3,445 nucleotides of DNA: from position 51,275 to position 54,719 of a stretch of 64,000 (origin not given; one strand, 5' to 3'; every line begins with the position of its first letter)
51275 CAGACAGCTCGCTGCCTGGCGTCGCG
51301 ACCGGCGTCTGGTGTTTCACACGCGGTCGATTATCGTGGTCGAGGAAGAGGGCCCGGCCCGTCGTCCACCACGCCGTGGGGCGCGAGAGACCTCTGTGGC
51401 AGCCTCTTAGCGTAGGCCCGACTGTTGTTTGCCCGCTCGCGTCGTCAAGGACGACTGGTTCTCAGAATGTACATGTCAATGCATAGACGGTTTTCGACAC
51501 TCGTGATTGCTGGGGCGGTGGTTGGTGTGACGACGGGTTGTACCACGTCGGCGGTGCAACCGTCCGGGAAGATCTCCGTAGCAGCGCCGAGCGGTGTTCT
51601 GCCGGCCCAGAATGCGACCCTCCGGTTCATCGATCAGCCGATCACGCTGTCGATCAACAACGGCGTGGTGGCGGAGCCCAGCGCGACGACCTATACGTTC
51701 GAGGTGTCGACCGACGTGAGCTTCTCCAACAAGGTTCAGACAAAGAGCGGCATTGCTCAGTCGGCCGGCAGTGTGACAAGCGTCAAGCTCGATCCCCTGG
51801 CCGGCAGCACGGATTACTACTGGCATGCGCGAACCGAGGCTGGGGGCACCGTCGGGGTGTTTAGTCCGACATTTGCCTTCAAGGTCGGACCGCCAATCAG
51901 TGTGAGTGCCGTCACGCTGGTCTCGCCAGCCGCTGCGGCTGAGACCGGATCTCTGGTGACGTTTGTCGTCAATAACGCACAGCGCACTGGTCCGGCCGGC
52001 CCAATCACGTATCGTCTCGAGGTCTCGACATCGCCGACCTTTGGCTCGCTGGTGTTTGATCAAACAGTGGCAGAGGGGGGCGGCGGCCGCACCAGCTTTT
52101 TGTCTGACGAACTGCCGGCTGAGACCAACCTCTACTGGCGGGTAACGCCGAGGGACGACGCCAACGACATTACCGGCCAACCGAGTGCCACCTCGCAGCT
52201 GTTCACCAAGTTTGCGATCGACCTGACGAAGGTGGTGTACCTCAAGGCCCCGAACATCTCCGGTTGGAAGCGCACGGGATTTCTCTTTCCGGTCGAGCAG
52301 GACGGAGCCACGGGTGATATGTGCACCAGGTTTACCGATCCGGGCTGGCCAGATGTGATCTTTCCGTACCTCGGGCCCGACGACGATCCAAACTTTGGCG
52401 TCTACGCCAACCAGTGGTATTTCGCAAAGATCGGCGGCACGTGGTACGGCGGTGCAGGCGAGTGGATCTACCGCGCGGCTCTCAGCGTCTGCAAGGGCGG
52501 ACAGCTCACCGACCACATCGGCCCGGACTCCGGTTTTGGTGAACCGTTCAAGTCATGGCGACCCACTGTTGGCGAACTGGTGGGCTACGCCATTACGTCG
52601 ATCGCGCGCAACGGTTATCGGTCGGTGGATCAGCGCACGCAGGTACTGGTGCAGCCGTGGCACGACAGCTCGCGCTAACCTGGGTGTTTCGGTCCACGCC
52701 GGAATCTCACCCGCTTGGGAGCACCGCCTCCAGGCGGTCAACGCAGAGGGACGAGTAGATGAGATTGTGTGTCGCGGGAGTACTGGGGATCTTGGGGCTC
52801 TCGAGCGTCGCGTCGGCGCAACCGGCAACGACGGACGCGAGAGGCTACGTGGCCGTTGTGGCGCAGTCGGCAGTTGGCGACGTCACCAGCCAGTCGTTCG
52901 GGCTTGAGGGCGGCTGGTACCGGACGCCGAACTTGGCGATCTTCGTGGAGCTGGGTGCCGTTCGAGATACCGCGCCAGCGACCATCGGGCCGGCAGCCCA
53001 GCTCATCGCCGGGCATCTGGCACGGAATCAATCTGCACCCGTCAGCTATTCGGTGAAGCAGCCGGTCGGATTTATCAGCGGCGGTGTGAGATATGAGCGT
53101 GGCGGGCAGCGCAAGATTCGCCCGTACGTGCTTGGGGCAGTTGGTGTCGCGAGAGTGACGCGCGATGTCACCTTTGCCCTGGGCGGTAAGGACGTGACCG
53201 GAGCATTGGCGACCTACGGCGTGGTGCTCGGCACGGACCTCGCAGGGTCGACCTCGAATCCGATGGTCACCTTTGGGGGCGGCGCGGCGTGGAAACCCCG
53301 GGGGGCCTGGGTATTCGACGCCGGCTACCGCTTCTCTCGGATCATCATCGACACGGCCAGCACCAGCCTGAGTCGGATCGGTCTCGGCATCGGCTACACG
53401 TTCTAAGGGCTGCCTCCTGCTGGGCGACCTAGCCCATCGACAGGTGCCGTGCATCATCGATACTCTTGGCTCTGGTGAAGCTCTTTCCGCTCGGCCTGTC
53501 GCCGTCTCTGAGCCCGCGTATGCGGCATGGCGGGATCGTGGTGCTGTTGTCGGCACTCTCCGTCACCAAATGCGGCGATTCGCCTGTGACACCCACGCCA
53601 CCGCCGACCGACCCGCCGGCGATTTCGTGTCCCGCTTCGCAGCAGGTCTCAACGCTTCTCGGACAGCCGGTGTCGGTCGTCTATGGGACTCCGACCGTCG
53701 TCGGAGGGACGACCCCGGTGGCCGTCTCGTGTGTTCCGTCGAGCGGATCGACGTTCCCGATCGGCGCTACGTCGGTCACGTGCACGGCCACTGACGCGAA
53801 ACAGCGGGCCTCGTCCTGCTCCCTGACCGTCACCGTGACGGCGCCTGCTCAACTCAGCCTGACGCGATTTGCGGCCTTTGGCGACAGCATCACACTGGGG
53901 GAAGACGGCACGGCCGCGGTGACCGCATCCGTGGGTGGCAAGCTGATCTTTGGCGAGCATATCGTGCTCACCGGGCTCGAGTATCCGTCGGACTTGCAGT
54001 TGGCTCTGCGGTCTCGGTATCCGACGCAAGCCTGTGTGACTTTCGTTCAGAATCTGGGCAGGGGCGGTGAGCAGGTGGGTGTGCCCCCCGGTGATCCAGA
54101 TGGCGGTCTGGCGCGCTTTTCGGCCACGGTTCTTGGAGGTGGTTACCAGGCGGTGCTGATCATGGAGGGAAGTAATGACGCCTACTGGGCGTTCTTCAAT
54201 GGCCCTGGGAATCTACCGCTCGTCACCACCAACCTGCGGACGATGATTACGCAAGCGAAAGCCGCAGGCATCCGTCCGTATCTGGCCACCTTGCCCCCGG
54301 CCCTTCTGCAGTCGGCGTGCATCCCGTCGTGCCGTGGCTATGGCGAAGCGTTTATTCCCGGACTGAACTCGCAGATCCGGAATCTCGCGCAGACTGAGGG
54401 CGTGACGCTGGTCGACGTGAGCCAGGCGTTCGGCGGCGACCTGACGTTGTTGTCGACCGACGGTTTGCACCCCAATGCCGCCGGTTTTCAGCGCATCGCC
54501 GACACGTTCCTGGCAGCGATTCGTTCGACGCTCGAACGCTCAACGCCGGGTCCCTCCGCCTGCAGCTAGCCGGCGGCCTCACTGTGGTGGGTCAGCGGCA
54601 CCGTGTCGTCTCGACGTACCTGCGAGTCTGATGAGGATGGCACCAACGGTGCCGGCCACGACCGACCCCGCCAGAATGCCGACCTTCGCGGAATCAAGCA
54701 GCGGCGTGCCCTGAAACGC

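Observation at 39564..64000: Recurring module: ArnT-like GT-C glycosyltransferase followed by a small OM beta-barrel and, twice, a repeat lipoprotein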

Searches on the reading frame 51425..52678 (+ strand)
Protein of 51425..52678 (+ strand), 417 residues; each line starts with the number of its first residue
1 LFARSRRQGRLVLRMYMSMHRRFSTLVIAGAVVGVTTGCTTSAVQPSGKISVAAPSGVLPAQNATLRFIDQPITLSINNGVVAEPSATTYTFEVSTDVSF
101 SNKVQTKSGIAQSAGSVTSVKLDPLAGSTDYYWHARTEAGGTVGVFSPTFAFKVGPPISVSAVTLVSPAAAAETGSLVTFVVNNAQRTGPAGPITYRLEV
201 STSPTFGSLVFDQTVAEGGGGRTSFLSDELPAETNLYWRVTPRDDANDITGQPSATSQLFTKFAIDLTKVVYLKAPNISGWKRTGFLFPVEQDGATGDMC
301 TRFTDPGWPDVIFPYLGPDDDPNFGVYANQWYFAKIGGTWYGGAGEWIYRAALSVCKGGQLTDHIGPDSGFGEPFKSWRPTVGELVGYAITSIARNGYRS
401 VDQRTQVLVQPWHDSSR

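Call 3: search_protein_families(library=pfam, proteins=[window:51425-52678:+], max_evalue=0.01)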
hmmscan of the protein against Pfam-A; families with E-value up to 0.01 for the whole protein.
window:51425-52678:+ (417 aa): 3 families
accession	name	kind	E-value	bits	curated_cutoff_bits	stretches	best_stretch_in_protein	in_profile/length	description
PF16655.11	PhoD_N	-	0.00027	21.9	30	0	86-138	26-79/90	PhoD-like phosphatase, N-terminal domain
PF25788.1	Ig_Rha78A_N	-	0.00079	20.1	27.4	0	87-155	35-102/105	Rha78A-like, N-terminal immunoglobulin domain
PF16656.11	Pur_ac_phosph_N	-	0.0058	17.6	30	0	95-153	33-92/93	Purple acid Phosphatase, N-terminal domain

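Call 6: search_protein_families(library=ncbifam, proteins=[window:51425-52678:+], max_evalue=0.01)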
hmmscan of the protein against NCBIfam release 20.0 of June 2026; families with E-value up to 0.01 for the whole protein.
window:51425-52678:+ (417 aa): 0 families

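Call 16: find_homologous_proteins(query=window:51425-52678:+, max_evalue=0.001)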
Query window:51425-52678:+ (417 aa): 347 proteins with E <= 0.001 among 8000 candidates; the best 120 are listed.
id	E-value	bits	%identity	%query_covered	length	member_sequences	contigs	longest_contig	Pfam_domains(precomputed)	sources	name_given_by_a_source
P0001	6.7e-257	871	96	97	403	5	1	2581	-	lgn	-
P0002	1.2e-173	596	67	96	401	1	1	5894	PF16655.13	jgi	jgi:hypothetical protein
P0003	2.3e-164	566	65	96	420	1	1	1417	PF16655.13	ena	-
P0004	1.4e-162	560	65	96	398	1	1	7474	PF16655.13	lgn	-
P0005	1.7e-160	553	63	95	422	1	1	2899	-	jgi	jgi:hypothetical protein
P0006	8.0e-160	551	63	96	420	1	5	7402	-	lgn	-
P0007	1.4e-159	550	64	96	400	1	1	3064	PF16655.13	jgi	jgi:hypothetical protein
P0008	1.9e-158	546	66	91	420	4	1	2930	PF16655.13,PF25788.3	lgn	-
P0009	8.0e-158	544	62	96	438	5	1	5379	PF25788.3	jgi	jgi:hypothetical protein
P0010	8.7e-158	544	64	96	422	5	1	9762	-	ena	-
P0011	1.0e-156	541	62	96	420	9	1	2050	-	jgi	jgi:hypothetical protein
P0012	5.8e-155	535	61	96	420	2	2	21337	PF16655.13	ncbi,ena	-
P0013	1.1e-153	531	64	90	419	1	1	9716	PF16655.13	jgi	jgi:hypothetical protein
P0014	1.9e-152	527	66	89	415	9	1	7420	PF16655.13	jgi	jgi:hypothetical protein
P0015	6.1e-152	525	62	96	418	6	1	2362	-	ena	-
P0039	5.9e-131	456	55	95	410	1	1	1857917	PF16655.13,PF25788.3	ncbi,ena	-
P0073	7.2e-120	419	54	89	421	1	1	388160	PF16655.13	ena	-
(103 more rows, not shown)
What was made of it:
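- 51467..52678 (+): L1: lipoprotein with two FN3 domains and a conserved C-terminal domain of about 150 aa and unknown function. At least 347 homologues (call 16).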

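Call 17: find_encoding_contigs(protein=P0039, flank=10000, max_places=2)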
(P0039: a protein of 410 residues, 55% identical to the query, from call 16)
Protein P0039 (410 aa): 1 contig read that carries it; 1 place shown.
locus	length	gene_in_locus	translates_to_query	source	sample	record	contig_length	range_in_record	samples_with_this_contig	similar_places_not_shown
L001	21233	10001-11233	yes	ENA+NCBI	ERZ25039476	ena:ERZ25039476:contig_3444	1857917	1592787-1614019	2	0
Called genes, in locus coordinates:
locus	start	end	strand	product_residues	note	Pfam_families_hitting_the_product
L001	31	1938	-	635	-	PF06480:FtsH_ext, PF06068:TIP49 (weak), PF00004:AAA, PF07728:AAA_5 (faint), PF17862:AAA_lid_3, PF01434:Peptidase_M41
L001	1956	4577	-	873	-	PF02861:Clp_N, PF23569:NBD_SMAX1, PF00004:AAA, PF17871:AAA_lid_9, PF00158:Sigma54_activat, PF07724:AAA_2, PF00004:AAA, PF07728:AAA_5, +7 more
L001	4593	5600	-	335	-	PF00226:DnaJ, PF01556:DnaJ_C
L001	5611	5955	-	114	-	PF13411:MerR_1, PF00376:MerR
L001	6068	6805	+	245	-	PF03741:TerC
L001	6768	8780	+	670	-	PF00072:Response_reg, PF13426:PAS_9 (faint), PF00989:PAS, PF08448:PAS_4, PF08447:PAS_3, PF00512:HisKA, PF02518:HATPase_c, PF00072:Response_reg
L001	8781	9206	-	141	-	PF01479:S4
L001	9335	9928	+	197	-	-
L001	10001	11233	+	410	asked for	PF16655:PhoD_N (faint), PF25788:Ig_Rha78A_N (faint)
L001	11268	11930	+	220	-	PF13505:OMP_b-brl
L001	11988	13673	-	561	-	PF02652:Lactate_perm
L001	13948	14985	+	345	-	PF04199:Cyclase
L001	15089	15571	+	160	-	-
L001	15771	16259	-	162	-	PF05974:DUF892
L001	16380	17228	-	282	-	PF02308:MgtC, PF16316:DUF4956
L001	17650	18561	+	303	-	PF13091:PLDc_2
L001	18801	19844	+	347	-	-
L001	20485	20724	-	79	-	-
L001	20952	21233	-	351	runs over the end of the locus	PF00154:RecA_N, PF06745:ATPase (weak), PF08423:Rad51, PF27531:MT3502_N, PF21096:RecA_C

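Call 18: find_encoding_contigs(protein=P0073, flank=10000, max_places=2)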
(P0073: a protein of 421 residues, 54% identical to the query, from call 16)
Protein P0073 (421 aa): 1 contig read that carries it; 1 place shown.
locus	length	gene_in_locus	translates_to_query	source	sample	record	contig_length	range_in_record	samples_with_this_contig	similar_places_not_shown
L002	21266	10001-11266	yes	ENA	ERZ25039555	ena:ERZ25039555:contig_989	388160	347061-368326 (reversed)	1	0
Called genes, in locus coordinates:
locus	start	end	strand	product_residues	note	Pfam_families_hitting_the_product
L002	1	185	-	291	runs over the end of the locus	-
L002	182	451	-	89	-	-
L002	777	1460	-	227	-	PF00239:Resolvase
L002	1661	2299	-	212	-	-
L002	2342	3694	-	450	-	PF26626:DUF8201 (faint), PF13231:PMT_2 (weak)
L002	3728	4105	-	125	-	-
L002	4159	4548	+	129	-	-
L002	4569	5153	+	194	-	-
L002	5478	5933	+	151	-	-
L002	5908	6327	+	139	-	PF00657:Lipase_GDSL, PF13472:Lipase_GDSL_2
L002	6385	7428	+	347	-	PF07691:PA14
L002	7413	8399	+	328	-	-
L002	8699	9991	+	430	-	-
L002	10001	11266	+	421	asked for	PF16655:PhoD_N (faint)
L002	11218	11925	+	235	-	PF13505:OMP_b-brl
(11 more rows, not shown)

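Call 20: find_related_loci(query=A1, collection=genome_contigs, flank=10000)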
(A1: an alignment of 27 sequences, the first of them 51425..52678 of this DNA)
Query A1 (417 aa) in genome_contigs; peptide patterns used: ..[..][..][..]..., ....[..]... (x = any residue, [..] = any of these).
103 stretches matched a pattern; 26 encode a relative of the query (tblastn E <= 1e-3); 26 distinct loci.
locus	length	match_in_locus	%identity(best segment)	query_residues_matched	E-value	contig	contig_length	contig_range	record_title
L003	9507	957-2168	62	19-417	2e-157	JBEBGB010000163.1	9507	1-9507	MAG: Vicinamibacterales bacterium isolate ASF_11 NODE_4929_length_9507_cov_12.918367, whole genome shotgun sequence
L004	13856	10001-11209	53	17-416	1e-129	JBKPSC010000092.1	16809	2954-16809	MAG: Acidobacteriota bacterium isolate GS_EKS_MAG_00032 GS_EKS_000001769032, whole genome shotgun sequence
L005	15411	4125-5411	50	1-416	1e-124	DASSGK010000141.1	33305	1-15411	MAG TPA_asm: Vicinamibacterales bacterium isolate SMAG_U1031 k141_1507199, whole genome shotgun sequence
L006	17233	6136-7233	54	51-416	1e-121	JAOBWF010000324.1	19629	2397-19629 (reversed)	MAG: Acidobacteria bacterium isolate RYN_30 scaffold_4942195, whole genome shotgun sequence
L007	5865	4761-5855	53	51-417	2e-119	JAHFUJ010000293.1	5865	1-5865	MAG: Acidobacteria bacterium isolate nzgw77 NODE_25585_length_5866_cov_9.801567, whole genome shotgun sequence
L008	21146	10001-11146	52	39-416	2e-113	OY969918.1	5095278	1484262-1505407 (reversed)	MAG: uncultured Acidobacteriota bacterium isolate MFD04967.bin.c.4 genome assembly, chromosome: 1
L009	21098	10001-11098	49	51-416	5e-106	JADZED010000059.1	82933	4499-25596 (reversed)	MAG: Acidobacteria bacterium isolate SJ808 c_000001118079, whole genome shotgun sequence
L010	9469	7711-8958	49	13-416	2e-123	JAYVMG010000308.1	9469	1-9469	MAG: Acidobacteriota bacterium isolate GL58_Up_concoct_85 GL58_Up_concoct_85_307, whole genome shotgun sequence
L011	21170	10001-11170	42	19-413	5e-85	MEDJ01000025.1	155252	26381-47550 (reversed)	MAG: Acidobacteria bacterium SCN 69-37 ABS36_C0025, whole genome shotgun sequence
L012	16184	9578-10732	40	15-413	5e-75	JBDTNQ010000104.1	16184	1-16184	MAG: Acidobacteriota bacterium isolate cluster3_bin.154 NODE_13769_length_16184_cov_17.470209, whole genome shotgun sequ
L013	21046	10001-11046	64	51-416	1e-73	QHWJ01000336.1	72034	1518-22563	MAG: Acidobacteria bacterium isolate gp6 AA46 14_0929_02_40cm_scaffold_1150_curated, whole genome shotgun sequence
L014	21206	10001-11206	39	19-414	5e-64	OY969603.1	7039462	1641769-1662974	MAG: uncultured Acidobacteriota bacterium isolate MFD01476.bin.c.1 genome assembly, chromosome: 1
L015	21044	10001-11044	60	70-416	4e-85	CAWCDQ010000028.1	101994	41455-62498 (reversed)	MAG: uncultured Acidobacteriota bacterium isolate MFD03975.bin.2.34 genome assembly, contig: contig_39940, whole genome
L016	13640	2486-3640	35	21-412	9e-60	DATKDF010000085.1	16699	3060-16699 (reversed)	MAG TPA_asm: Vicinamibacterales bacterium isolate SMAG_U14465 k141_3484608, whole genome shotgun sequence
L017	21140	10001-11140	36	22-412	1e-57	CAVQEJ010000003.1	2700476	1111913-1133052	MAG: uncultured Acidobacteriota bacterium isolate MFD02416.bin.2.81 genome assembly, contig: contig_10785, whole genome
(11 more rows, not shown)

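Call 36: predict_structure(alignment_id=A1)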
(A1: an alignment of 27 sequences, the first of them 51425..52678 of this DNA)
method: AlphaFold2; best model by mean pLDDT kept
length: 417 residues; sequences in the alignment: 27
mean_pLDDT: 82.3   pTM: 0.71
mean pLDDT of the five models: 82.3, 80.8, 80.6, 80.0, 78.7
residues with pLDDT >= 90: 224; 70-90: 109; 50-70: 37; < 50: 47
segments of 3 or more residues with pLDDT < 50: 1-4, 6-43
pLDDT, mean of each block of 10 residues (from residue 1): 38 35 36 36 55 84 94 94 87 97 97 93 96 95 91 95 95 94 95 96 96 95 93 96 94 97 95 90 87 61 85 81 82 91 84 55 61 81 88 76 92 70
secondary structure, 60 per line:
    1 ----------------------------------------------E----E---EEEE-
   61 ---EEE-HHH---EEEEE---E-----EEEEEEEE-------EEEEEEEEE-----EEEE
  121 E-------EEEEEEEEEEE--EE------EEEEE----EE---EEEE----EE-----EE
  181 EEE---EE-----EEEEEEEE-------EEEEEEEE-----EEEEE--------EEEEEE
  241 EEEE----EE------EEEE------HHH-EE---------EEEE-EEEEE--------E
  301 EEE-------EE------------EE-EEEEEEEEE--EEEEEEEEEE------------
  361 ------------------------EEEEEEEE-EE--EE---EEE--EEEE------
elements in order: E56-59 E64-66 E74-78 E88-95 E103-111 E117-121 E129-139 E150-154 E164-167 E179-183 E194-201 E209-216 E222-226 E235-244 E257-260 E282-285 E287-291 E300-303 E328-336 E339-348 E385-392 E403-405 E408-411
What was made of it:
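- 51467..52678 (+): AF2 model with pLDDT 82 (call 36).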

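Call 38: fold_search(model_id=the predicted structure, library=pdb)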
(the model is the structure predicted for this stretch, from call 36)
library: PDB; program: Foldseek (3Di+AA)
matches with E <= 10: 1950; with E <= 0.001: 603
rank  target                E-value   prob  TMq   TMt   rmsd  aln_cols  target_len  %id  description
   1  5e55_A                2.6e-10  1.00  0.21  0.26  20.7       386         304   10  Crystal structure of mouse CNTN6 FN1-FN3 domains (released 2016-08-31)
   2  7mrs_A                7.8e-10  1.00  0.21  0.26  18.8       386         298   10  Zebrafish CNTN4 APPb complex (released 2022-01-05)
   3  5e55_B                8.2e-10  1.00  0.23  0.28  19.8       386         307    8  Crystal structure of mouse CNTN6 FN1-FN3 domains (released 2016-08-31)
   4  6tpw                  1.6e-09  1.00  0.26  0.28  14.6       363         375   11  Crystal structures of FNIII domain one through four of the human leucocyte common antigen-related protein ( LAR) (released 2020-05-13)
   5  5e4s                  2.1e-09  1.00  0.21  0.25  19.7       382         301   10  Crystal structure of mouse CNTN4 FN1-FN3 domains (released 2016-08-31)
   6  6x3a                  2.7e-09  1.00  0.29  0.37  15.7       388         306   10  Crystal structure of the FN4-FN6 domains of human PTPRD (released 2021-05-26)
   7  5e7l                  2.7e-09  1.00  0.27  0.34  18.1       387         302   11  Crystal structure of mouse CNTN2 FN1-FN3 domains (released 2016-08-31)
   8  7mro                  2.9e-09  1.00  0.20  0.25  19.3       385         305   10  Zebrafish CNTN4 FN1-FN3 domains (released 2022-01-05)
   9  5e53_D                3.7e-09  1.00  0.22  0.27  19.5       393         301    9  Crystal structure of chicken CNTN1 FN1-FN3 domains (released 2016-08-31)
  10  7v3p_A                4.7e-09  1.00  0.25  0.15  15.7       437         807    8  Cryo-EM structure of the IGF1R/insulin complex (released 2022-08-17)
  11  7mrk_D                9.1e-09  1.00  0.21  0.27  18.0       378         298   11  Chicken CNTN4 APP complex (released 2022-01-05)
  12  7mrq                  9.5e-09  1.00  0.23  0.28  17.2       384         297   11  Chicken CNTN4 FN1-FN3 domains with T751A, V752A, Y781A, E786A mutations (released 2022-01-05)
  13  5n47_F                1.2e-08  1.00  0.25  0.34  15.3       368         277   12  Structure of Anticalin N7E in complex with the three-domain fragment Fn7B8 of human oncofetal fibronectin (released 2018-02-14)
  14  4yfd_A                1.2e-08  1.00  0.23  0.20  14.9       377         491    9  Crystal structure PTP delta Ig1-Fn2 in complex with IL-1RAcP (released 2015-05-06)
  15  5e53_B                1.2e-08  1.00  0.20  0.25  19.1       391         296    9  Crystal structure of chicken CNTN1 FN1-FN3 domains (released 2016-08-31)
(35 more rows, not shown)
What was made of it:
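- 51467..52678 (+): Foldseek hits are FN3 tandems (call 38).
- On FN3-repeat lipoprotein: The model shows two beta-sandwich domains whose best PDB matches are FN3 tandems (calls 36, 38).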

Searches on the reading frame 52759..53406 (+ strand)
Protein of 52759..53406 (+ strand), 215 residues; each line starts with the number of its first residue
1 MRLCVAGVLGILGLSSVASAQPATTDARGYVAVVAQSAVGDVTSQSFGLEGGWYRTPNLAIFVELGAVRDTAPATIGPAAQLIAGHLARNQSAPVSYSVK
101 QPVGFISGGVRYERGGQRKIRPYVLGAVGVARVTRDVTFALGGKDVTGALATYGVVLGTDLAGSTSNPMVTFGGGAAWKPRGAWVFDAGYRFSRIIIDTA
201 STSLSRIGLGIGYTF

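Call 3: search_protein_families(library=pfam, proteins=[window:52759-53406:+], max_evalue=0.01)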
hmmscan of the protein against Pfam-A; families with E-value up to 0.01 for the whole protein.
window:52759-53406:+ (215 aa): 1 family
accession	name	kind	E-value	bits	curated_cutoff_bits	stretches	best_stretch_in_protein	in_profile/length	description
PF13505.12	OMP_b-brl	-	0.0028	18.3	28.7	1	14-215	5-175/175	Outer membrane protein beta-barrel domain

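Call 6: search_protein_families(library=ncbifam, proteins=[window:52759-53406:+], max_evalue=0.01)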
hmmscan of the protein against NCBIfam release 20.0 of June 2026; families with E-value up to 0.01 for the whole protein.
window:52759-53406:+ (215 aa): 0 families

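Call 69: search_protein_families(library=pfam, alignment_id=A5, max_evalue=1)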
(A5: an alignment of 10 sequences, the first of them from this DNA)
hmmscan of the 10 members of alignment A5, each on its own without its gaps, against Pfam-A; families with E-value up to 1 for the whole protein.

A. member 1, seq(215 aa): 1 family
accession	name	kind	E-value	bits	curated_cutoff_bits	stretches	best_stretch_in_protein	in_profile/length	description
PF13505.12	OMP_b-brl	-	0.0028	18.3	28.7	1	14-215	5-175/175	Outer membrane protein beta-barrel domain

B. families by the number of members that match (of 10 scanned): 4 families
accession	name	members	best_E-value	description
PF13505.12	OMP_b-brl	9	4.8e-09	Outer membrane protein beta-barrel domain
PF02462.21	Opacity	1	0.00041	Opacity family porin protein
PF03922.20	OmpW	1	0.013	OmpW family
PF06438.17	HasA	1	0.13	Heme-binding protein A (HasA)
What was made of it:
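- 52759..53406 (+): B2: small OM beta-barrel, the conserved partner of L. OMP_b-brl E 2.8e-3 for B2 itself (call 3); 9 of 10 family members hit it, best 4.8e-9 (call 69).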

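Call 70: search_solved_structures(query=A5, max_evalue=10)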
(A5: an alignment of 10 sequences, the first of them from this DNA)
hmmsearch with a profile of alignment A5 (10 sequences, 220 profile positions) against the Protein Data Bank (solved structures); distinct sequences matched with E-value up to 10: 4.
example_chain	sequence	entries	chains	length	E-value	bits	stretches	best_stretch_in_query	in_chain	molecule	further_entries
1p4t_A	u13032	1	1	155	0.27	14.2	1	165-219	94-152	outer membrane protein NspA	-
2maf_A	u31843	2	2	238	1.6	11.7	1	117-220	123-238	Opacity protein opA60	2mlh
8qwq_A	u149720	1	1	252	1.7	11.6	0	117-220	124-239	Opacity protein opA60 (Fragment)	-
2cm4_A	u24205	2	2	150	1.9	11.4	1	130-157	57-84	COMPLEMENT INHIBITOR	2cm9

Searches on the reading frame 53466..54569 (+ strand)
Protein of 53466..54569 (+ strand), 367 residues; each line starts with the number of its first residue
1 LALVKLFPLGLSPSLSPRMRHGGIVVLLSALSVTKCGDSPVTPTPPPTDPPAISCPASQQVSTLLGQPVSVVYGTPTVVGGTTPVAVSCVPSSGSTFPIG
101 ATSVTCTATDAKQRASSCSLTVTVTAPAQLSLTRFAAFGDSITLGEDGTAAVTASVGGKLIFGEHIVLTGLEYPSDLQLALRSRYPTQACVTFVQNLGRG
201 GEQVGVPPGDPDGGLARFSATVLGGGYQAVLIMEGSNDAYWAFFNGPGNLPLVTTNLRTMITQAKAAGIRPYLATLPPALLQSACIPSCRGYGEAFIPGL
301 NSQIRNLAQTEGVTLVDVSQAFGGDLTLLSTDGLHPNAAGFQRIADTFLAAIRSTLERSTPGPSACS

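Call 5: search_protein_families(library=pfam, proteins=[window:53466-54569:+], max_evalue=0.01)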
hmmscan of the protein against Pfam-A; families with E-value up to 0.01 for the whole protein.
window:53466-54569:+ (367 aa): 3 families
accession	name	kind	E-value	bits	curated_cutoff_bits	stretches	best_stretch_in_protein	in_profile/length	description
PF13472.12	Lipase_GDSL_2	-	6.4e-17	63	32.9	1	137-342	1-177/178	GDSL-like Lipase/Acylhydrolase family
PF00657.28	Lipase_GDSL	-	6.9e-12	46.4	23.6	1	136-346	2-206/208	GDSL-like Lipase/Acylhydrolase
PF02494.22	HYR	-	3.8e-10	40.4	21.7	1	48-124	3-81/81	HYR domain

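Call 79: search_protein_families(library=ncbifam, proteins=[window:53466-54569:+], max_evalue=0.00001)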
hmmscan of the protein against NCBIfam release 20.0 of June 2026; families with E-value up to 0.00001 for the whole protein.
window:53466-54569:+ (367 aa): 0 families
